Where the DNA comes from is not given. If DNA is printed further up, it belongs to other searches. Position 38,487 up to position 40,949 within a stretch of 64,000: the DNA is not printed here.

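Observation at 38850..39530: About 290-aa glycine-zipper transmembrane array inserted inside the NOD module of the NACHT protein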

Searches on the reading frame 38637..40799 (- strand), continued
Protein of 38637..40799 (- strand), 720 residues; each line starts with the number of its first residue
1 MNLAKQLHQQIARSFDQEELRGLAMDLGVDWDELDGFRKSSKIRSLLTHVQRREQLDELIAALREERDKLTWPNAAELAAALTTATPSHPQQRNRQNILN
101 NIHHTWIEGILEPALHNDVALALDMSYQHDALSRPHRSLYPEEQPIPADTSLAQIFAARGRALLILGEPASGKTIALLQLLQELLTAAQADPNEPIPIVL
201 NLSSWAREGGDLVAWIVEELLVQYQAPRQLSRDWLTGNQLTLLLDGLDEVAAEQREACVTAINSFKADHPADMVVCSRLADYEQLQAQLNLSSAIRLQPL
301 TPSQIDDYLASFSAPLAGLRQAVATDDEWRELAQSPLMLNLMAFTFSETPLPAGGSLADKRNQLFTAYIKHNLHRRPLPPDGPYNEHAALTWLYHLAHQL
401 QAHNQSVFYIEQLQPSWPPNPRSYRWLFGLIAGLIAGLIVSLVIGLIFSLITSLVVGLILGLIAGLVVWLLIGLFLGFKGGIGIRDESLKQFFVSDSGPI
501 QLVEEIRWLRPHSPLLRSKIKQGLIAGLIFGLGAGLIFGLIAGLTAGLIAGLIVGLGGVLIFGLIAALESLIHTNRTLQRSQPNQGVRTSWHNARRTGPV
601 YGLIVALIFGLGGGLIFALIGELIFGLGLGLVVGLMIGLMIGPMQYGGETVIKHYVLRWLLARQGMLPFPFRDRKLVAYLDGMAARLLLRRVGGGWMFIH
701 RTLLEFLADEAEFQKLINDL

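Call 28: find_related_loci(query=A1, collection=genome_contigs, flank=8000)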
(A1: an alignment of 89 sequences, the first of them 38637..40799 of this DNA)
Query A1 (720 aa) in genome_contigs; peptide patterns used: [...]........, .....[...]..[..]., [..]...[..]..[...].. (x = any residue, [..] = any of these).
599 stretches matched a pattern (row limit reached: there are more); 400 encode a relative of the query (tblastn E <= 1e-3); the best 80 are kept; 80 distinct loci.
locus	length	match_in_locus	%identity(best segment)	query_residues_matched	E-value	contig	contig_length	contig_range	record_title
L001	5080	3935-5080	70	1-380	1e-170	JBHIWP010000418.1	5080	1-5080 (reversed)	MAG: Candidatus Promineifilaceae bacterium isolate MAG27 WDNA05_bin.10.orig_418, whole genome shotgun sequence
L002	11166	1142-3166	45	6-708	3e-160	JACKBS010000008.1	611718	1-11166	MAG: Ardenticatenaceae bacterium isolate HK-STAS-CHLO-27 HK-STAS-CHLO-27_8, whole genome shotgun sequence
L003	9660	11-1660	50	142-711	1e-150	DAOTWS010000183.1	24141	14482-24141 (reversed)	MAG TPA_asm: Anaerolineae bacterium isolate H16_161 k91_923548, whole genome shotgun sequence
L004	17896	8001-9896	37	7-709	4e-126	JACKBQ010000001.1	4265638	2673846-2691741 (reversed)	MAG: Ardenticatenaceae bacterium isolate HK-STAS-CHLO-25 HK-STAS-CHLO-25_1, whole genome shotgun sequence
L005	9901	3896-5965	35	91-708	3e-103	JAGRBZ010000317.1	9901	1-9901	MAG: Anaerolineae bacterium isolate HKST-UBA12 NODE_318_length_9901_cov_7.432207, whole genome shotgun sequence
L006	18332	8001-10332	36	6-717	7e-101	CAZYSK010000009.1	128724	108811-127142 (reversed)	MAG TPA_asm: uncultured Anaerolineales bacterium isolate binchicken_co334_204 genome assembly, contig: NODE_148_length_1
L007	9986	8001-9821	34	86-708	8e-101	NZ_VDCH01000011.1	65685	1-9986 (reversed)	Chlorobaculum thiosulfatiphilum strain DSM 249 NODE_11_length_65685_cov_13.4267, whole genome shotgun sequence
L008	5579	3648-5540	34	87-709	7e-99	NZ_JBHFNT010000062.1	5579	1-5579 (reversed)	Floridaenema evergladense BLCC-F167 bin1.fa-62, whole genome shotgun sequence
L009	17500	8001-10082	33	87-710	1e-98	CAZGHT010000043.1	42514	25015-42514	MAG TPA_asm: uncultured Rhodothermaceae bacterium isolate SRP128890_co1_174 genome assembly, contig: NODE_1555_length_42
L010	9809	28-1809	38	88-708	3e-95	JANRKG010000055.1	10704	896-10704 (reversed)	MAG: Leptolyngbyaceae cyanobacterium bins.59 k141_2387575, whole genome shotgun sequence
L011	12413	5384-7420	35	90-708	2e-94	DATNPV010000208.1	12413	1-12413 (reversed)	MAG TPA_asm: Waterburya sp. isolate SMAG_U16490 k141_4065817, whole genome shotgun sequence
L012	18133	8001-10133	32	15-708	5e-94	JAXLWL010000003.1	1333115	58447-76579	MAG: Anaerolineae bacterium isolate STL-CHL22 C3.160.fa-3, whole genome shotgun sequence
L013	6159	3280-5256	34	98-720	1e-93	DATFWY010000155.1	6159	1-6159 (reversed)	MAG TPA_asm: Blastocatellia bacterium isolate SMAG_U9503 k141_19208296, whole genome shotgun sequence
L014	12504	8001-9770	33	91-708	3e-93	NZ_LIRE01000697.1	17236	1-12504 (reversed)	Pseudanabaena sp. 'Roaring Creek' contig-280, whole genome shotgun sequence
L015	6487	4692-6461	35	81-708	3e-93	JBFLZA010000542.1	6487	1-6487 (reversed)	MAG: Cyanobacteriota bacterium isolate MAG099 MAG099_542, whole genome shotgun sequence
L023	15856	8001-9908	34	86-710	8e-90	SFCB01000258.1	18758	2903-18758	MAG: Chloroflexi bacterium OHK40 k99_354412, whole genome shotgun sequence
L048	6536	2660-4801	32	91-720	1e-81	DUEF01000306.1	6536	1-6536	MAG TPA_asm: Caldilineae bacterium isolate G439 Contig306, whole genome shotgun sequence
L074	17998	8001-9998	34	90-708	5e-76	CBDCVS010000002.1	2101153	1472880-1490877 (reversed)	MAG: Candidatus Promineifilaceae bacterium isolate 0f3264e9-d07a-4064-bd01-bd2e928dc920 genome assembly, contig: contig_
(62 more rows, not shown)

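Call 32: predict_structure(alignment_id=A1)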
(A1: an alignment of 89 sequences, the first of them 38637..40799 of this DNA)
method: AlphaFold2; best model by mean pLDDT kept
length: 720 residues; sequences in the alignment: 89
mean_pLDDT: 91.4   pTM: 0.82
mean pLDDT of the five models: 91.4, 89.3, 89.3, 88.7, 87.9
residues with pLDDT >= 90: 532; 70-90: 160; 50-70: 28; < 50: 0
segments of 3 or more residues with pLDDT < 50: none
pLDDT, mean of each block of 10 residues (from residue 1): 88 96 97 87 92 96 97 95 75 92 90 71 86 65 85 95 95 94 97 97 92 96 93 97 96 95 96 97 96 95 95 93 97 94 93 94 96 94 96 97 92 94 92 90 87 90 87 82 72 67 95 95 92 89 89 86 92 90 95 95 93 89 91 90 93 97 97 97 94 91 95 93
secondary structure, 60 per line:
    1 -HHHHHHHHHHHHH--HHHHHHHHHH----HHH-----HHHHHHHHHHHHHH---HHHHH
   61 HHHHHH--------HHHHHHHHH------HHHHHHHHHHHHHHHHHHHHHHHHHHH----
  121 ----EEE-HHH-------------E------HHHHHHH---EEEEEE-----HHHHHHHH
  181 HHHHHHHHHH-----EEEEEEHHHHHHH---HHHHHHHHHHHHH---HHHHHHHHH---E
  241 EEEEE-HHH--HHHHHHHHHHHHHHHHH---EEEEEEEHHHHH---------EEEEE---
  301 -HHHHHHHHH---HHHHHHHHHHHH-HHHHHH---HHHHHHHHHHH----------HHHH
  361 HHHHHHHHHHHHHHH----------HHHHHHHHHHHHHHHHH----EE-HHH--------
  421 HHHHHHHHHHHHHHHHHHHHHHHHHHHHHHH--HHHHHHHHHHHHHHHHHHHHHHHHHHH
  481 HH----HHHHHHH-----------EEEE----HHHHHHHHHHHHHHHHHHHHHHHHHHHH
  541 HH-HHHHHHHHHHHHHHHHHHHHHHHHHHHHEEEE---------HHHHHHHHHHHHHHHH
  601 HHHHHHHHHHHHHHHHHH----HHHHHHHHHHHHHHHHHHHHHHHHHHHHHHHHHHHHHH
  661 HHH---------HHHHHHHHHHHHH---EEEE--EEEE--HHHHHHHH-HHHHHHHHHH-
elements in order (helices of 4 or more, strands of 3 or more residues): H2-14 H17-26 H39-52 H56-66 H75-83 H90-116 E125-127 H152-158 E162-167 H173-190 E196-201 H202-208 H212-224 H228-236 E240-245 H252-268 E272-278 H279-283 E293-297 H302-310 H314-325 H327-332 H336-346 H357-375 H386-402 H421-451 H454-482 H487-493 E505-508 H513-542 H544-571 E572-575 H585-618 H623-663 H673-685 E689-692 E695-698 H701-708 H710-719

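Call 34: fold_search(model_id=the predicted structure, library=pdb)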
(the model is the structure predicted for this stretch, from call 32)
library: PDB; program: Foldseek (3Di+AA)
matches with E <= 10: 619; with E <= 0.001: 65
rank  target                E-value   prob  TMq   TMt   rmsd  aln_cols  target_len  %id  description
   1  5irl                  6.5e-07  1.00  0.31  0.30  22.3       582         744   13  Crystal structure of rabbit NOD2 SER mutant in an ADP-bound state (released 2016-06-29)
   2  5irm_C                7.1e-07  1.00  0.31  0.29   5.4       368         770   16  Crystal structure of rabbit NOD2 in an ADP-bound state (Crystal form2) (released 2016-06-29)
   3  12dl_MA               1.4e-06  1.00  0.30  0.24  10.8       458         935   13  Native structure of the cytoplasmic lattice (CPL) asymmetric unit from mouse MII eggs (released 2026-04-08)
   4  7pzc_A                1.5e-06  1.00  0.33  0.24  21.3       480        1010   13  Cryo-EM structure of the NLRP3 decamer bound to the inhibitor CRID3 (released 2022-01-26)
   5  4kxf_K                1.6e-06  1.00  0.33  0.27   5.5       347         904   14  Crystal structure of NLRC4 reveals its autoinhibition mechanism (released 2013-07-24)
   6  5irm_A                1.9e-06  1.00  0.32  0.31   5.6       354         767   16  Crystal structure of rabbit NOD2 in an ADP-bound state (Crystal form2) (released 2016-06-29)
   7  4kxf_F                2.8e-06  1.00  0.32  0.26   5.8       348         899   14  Crystal structure of NLRC4 reveals its autoinhibition mechanism (released 2013-07-24)
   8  4kxf_B                2.8e-06  1.00  0.32  0.26   5.7       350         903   14  Crystal structure of NLRC4 reveals its autoinhibition mechanism (released 2013-07-24)
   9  4kxf_H                4.3e-06  1.00  0.33  0.27   5.4       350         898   14  Crystal structure of NLRC4 reveals its autoinhibition mechanism (released 2013-07-24)
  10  9ln6_A                4.6e-06  1.00  0.28  0.22   7.6       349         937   15  Structure of human NLRP14-UHRF1 complex (released 2026-03-18)
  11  5irn                  5.3e-06  1.00  0.30  0.29  23.4       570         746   15  Crystal structure of rabbit NOD2 in an ADP-bound state (Crystal form1) (released 2016-06-29)
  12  4kxf_P                5.5e-06  1.00  0.32  0.27   5.8       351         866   14  Crystal structure of NLRC4 reveals its autoinhibition mechanism (released 2013-07-24)
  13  9w2m_E                8.6e-06  1.00  0.29  0.24  27.5       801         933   10  Cryo-EM structure of the Cytoplasmic lattice(CPL) from mouse oocyte (released 2026-02-25)
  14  4kxf_N                9.8e-06  1.00  0.32  0.26   5.8       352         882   14  Crystal structure of NLRC4 reveals its autoinhibition mechanism (released 2013-07-24)
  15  4kxf_L                1.0e-05  1.00  0.31  0.26   5.8       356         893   14  Crystal structure of NLRC4 reveals its autoinhibition mechanism (released 2013-07-24)
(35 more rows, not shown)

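Call 57: search_protein_families(library=pfam, proteins=[L002:3297-4208:+, L006:6966-8222:+, L074:6115-7125:+, L048:2291-6439:+, L023:6705-9962:+, L004:7707-9932:+], max_evalue=0.001)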
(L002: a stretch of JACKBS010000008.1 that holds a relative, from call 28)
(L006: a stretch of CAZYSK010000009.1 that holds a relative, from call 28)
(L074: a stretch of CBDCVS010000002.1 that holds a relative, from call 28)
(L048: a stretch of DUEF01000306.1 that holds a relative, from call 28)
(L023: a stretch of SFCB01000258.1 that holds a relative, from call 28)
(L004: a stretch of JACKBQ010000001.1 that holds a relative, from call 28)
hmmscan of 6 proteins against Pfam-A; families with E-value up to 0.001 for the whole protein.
L002:3297-4208:+ (304 aa): 2 families
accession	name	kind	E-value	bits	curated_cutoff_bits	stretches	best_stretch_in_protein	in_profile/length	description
PF22880.2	DUF7019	-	4.1e-45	154.6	22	2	121-302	41-210/212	Family of unknown function (DUF7019)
PF19960.5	EAD7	-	1.7e-19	69.8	32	1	51-112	1-62/62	Effector-associated domain 7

L006:6966-8222:+ (419 aa): 2 families
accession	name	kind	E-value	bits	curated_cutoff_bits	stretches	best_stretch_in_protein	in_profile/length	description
PF19960.5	EAD7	-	2.7e-20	72.4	32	1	347-408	1-62/62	Effector-associated domain 7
PF13365.12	Trypsin_2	-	3.8e-14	54.1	27.6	1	85-247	1-144/144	Trypsin-like peptidase domain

L074:6115-7125:+ (337 aa): 4 families
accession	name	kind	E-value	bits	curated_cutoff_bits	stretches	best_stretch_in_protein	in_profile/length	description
PF19960.5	EAD7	-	2.9e-07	30.6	32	1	272-330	5-60/62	Effector-associated domain 7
PF13191.12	AAA_16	-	7.7e-06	26.9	32.6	1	28-98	21-101/167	AAA ATPase domain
PF13401.12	AAA_22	-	1.2e-05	26.1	27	1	30-113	4-91/130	AAA domain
PF24883.2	NPHP3_N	-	6.3e-05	23.7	24.8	1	18-58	9-49/164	Nephrocystin 3, N-terminal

L048:2291-6439:+ (1383 aa): 3 families
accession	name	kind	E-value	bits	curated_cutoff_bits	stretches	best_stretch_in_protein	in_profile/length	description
PF12770.12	CHAT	-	9e-22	78.3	24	1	1025-1266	26-271/289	CHAT domain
PF05729.18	NACHT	-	5.4e-05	23.5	26.7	1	210-358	3-160/167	NACHT domain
PF13248.11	Zn_ribbon_3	-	0.00087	19.1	27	0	33-56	4-26/26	zinc-ribbon domain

L023:6705-9962:+ (1086 aa): 3 families
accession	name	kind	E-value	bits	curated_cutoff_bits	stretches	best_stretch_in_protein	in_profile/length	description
PF12770.12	CHAT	-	2.2e-19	70.4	24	1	128-405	3-270/289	CHAT domain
PF05729.18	NACHT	-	1.5e-07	31.8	26.7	1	513-658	3-158/167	NACHT domain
PF13191.12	AAA_16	-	0.00015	22.7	32.6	1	508-634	22-144/167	AAA ATPase domain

L004:7707-9932:+ (742 aa): 5 families
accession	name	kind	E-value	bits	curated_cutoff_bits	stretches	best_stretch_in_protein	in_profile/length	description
PF19960.5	EAD7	-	4.7e-20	71.6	32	1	99-160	1-62/62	Effector-associated domain 7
PF05729.18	NACHT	-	1e-06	29.1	26.7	1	240-332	4-99/167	NACHT domain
PF20720.3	nSTAND3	-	0.00032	20.9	27.2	1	223-267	4-47/155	Novel STAND NTPase 3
PF13191.12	AAA_16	-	0.00067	20.6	32.6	0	237-268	25-60/167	AAA ATPase domain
PF13401.12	AAA_22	-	0.00092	20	27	0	237-297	6-59/130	AAA domain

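Call 77: find_encoding_contigs(protein=P0003, flank=10000, max_places=2)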
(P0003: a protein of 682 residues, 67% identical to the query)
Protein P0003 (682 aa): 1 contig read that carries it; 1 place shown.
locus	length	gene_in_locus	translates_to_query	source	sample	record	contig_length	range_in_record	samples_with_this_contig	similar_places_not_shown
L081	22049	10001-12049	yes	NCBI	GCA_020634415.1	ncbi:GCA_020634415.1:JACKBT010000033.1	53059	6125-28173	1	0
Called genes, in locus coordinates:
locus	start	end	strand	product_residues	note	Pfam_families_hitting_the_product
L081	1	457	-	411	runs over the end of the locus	PF11258:DUF3048, PF17479:DUF3048_C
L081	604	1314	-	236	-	PF07161:LppX_LprAFG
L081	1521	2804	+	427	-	PF00437:T2SSE, PF27713:UCP018868 (weak)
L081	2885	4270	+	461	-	PF00437:T2SSE, PF27713:UCP018868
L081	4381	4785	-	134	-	PF01850:PIN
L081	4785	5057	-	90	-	PF02604:PhdYeFM_antitox (weak)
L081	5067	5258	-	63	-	-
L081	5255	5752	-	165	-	-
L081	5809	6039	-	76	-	-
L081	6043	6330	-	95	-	PF09907:HigB_toxin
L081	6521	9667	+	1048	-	PF25852:DUF6242_C (faint), PF02012:BNR (faint), PF15902:Sortilin-Vps10, PF13088:BNR_2 (weak)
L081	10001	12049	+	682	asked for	PF19960:EAD7, PF05729:NACHT (faint)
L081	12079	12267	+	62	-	-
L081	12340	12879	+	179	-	PF01797:Y1_Tnp (faint)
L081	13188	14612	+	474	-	PF01425:Amidase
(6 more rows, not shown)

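Call 78: find_encoding_contigs(protein=P0002, flank=10000, max_places=2)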
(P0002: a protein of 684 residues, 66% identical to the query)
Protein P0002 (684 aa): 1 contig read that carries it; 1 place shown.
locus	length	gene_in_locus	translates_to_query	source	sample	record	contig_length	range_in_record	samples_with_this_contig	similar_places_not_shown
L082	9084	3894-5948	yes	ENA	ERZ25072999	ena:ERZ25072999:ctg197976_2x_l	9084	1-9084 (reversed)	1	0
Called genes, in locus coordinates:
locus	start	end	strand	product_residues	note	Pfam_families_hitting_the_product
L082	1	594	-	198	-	?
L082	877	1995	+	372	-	PF13439:Glyco_transf_4, PF13579:Glyco_trans_4_4, PF00534:Glycos_transf_1, PF13692:Glyco_trans_1_4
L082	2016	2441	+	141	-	PF13305:TetR_C_33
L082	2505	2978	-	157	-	PF11716:MDMPI_N (weak), PF12867:DinB_2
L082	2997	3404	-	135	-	PF08472:S6PP_C, PF14534:DUF4440 (weak)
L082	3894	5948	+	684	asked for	PF19960:EAD7, PF05729:NACHT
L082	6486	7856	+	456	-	PF01266:DAO, PF12831:FAD_oxidored (faint)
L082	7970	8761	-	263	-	PF10925:DUF2680 (faint)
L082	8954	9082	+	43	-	?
